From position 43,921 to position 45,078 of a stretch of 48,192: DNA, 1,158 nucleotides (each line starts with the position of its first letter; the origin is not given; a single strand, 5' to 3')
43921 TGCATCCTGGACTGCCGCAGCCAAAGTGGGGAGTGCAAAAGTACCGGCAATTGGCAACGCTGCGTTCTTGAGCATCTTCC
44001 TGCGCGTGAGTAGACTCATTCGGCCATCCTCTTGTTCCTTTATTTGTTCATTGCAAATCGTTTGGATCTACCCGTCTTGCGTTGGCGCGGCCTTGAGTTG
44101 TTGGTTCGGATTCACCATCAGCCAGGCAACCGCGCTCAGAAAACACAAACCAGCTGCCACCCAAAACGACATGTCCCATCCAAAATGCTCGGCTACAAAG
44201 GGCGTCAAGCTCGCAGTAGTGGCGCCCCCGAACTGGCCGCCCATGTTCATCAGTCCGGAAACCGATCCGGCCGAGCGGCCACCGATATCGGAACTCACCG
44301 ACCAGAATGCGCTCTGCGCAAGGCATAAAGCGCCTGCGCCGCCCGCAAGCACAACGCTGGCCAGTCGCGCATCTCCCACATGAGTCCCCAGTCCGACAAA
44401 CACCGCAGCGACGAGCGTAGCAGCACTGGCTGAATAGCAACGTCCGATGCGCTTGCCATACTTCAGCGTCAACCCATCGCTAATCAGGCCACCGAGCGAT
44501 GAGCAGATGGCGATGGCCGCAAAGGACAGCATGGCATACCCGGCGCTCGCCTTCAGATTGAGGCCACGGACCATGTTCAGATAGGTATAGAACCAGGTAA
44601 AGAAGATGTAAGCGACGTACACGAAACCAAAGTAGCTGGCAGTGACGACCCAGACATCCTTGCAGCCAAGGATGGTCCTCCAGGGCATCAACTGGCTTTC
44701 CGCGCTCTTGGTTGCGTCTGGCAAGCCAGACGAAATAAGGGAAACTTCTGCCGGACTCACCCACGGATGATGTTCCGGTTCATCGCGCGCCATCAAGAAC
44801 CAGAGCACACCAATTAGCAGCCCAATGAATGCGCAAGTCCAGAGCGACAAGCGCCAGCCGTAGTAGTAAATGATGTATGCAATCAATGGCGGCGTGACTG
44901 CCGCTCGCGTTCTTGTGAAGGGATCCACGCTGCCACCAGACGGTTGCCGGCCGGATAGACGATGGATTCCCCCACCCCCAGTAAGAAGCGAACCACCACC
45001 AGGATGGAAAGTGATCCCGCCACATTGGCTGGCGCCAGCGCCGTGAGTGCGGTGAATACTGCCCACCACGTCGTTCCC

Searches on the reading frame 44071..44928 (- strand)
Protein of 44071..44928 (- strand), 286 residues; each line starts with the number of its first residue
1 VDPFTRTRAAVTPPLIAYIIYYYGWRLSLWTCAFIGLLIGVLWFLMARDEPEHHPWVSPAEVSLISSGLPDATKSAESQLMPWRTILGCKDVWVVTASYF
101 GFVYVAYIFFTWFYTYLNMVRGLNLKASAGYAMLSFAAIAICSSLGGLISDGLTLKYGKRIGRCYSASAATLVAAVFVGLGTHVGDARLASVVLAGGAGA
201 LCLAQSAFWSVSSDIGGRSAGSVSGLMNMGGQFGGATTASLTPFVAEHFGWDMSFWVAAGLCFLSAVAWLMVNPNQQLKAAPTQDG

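Call 53: find_encoding_contigs(protein=window:44071-44928:-, flank=10000, max_places=6)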
Protein seq(286 aa) (286 aa): 24 contigs read that carry it; 6 places shown.
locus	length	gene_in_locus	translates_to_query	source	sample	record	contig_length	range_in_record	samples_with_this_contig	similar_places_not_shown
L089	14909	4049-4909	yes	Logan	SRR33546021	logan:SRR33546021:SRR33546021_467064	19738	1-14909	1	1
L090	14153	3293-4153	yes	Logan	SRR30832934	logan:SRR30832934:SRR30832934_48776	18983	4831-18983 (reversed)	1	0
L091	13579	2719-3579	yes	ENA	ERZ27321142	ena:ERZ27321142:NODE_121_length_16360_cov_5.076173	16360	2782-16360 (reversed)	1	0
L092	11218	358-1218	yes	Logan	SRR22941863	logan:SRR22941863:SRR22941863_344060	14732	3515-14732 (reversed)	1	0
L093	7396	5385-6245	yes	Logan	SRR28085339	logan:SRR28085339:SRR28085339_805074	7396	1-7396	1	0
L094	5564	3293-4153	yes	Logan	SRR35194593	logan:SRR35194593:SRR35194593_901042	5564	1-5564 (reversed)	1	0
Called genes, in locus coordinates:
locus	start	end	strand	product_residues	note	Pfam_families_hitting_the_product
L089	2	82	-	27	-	?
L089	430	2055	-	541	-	PF02687:FtsX, PF12704:MacB_PCD, PF02687:FtsX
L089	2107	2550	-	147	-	PF12704:MacB_PCD (weak)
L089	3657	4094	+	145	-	PF00083:Sugar_tr (weak), PF07690:MFS_1, PF05977:MFS_3 (weak)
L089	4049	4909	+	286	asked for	PF07690:MFS_1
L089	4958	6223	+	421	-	PF02746:MR_MLE_N, PF13378:MR_MLE_C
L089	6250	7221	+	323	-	PF03737:RraA-like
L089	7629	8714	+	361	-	PF01408:GFO_IDH_MocA, PF02894:GFO_IDH_MocA_C, PF22725:GFO_IDH_MocA_C3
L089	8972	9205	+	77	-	-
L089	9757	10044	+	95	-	-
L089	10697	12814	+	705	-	PF04389:Peptidase_M28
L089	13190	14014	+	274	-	-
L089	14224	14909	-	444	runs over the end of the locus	PF03743:TrbI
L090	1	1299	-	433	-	?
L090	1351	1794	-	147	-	PF12704:MacB_PCD (weak)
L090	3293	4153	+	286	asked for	PF07690:MFS_1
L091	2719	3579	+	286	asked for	PF07690:MFS_1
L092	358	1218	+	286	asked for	PF07690:MFS_1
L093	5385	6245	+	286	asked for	PF07690:MFS_1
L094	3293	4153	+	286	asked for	PF07690:MFS_1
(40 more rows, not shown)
